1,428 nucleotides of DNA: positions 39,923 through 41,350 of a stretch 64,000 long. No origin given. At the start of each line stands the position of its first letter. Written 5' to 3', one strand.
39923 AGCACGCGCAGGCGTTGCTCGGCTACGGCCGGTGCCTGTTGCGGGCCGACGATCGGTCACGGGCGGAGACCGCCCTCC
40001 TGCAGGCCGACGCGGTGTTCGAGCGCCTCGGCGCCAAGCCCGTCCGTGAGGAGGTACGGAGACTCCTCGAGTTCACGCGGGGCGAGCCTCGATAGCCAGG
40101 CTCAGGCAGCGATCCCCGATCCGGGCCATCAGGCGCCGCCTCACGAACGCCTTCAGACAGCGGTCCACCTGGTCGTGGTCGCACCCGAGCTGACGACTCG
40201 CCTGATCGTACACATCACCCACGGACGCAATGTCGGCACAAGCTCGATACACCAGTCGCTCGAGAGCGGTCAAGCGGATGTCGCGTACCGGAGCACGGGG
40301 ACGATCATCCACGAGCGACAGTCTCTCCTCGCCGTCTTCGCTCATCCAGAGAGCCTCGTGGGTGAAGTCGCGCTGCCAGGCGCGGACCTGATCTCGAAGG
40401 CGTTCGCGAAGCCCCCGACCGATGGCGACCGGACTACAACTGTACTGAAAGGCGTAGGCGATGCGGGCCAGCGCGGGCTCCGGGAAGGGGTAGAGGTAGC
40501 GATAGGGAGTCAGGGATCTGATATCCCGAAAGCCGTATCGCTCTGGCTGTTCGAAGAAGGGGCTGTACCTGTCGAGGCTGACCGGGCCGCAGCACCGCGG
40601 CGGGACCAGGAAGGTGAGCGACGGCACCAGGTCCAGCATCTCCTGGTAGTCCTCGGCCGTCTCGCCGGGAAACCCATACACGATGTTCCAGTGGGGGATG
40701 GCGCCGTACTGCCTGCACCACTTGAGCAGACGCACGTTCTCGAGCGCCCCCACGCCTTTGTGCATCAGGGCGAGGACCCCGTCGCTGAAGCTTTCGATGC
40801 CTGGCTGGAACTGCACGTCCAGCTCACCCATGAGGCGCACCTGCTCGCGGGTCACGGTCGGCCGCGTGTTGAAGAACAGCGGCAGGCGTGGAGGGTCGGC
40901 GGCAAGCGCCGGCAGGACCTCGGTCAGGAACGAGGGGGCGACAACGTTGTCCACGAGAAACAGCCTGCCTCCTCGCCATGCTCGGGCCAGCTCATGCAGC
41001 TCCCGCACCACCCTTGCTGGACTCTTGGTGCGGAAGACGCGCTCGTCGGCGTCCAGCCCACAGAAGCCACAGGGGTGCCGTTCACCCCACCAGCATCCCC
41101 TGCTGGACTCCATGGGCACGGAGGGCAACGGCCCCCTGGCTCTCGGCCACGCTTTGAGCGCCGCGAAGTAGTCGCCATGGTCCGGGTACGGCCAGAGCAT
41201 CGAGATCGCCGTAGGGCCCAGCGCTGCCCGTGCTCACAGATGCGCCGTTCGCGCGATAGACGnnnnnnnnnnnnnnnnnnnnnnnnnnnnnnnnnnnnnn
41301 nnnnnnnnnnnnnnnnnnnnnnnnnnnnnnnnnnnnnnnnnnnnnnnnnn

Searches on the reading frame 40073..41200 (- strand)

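Call 61: search_protein_families(library=pfam, proteins=[window:40073-41200:-], max_evalue=0.00001)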
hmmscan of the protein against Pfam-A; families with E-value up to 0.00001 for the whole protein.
window:40073-41200:- (375 aa): 1 family
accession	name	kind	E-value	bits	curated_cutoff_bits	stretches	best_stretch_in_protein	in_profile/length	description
PF04055.27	Radical_SAM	-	3e-15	57.2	29.5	1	31-192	2-166/166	Radical SAM superfamily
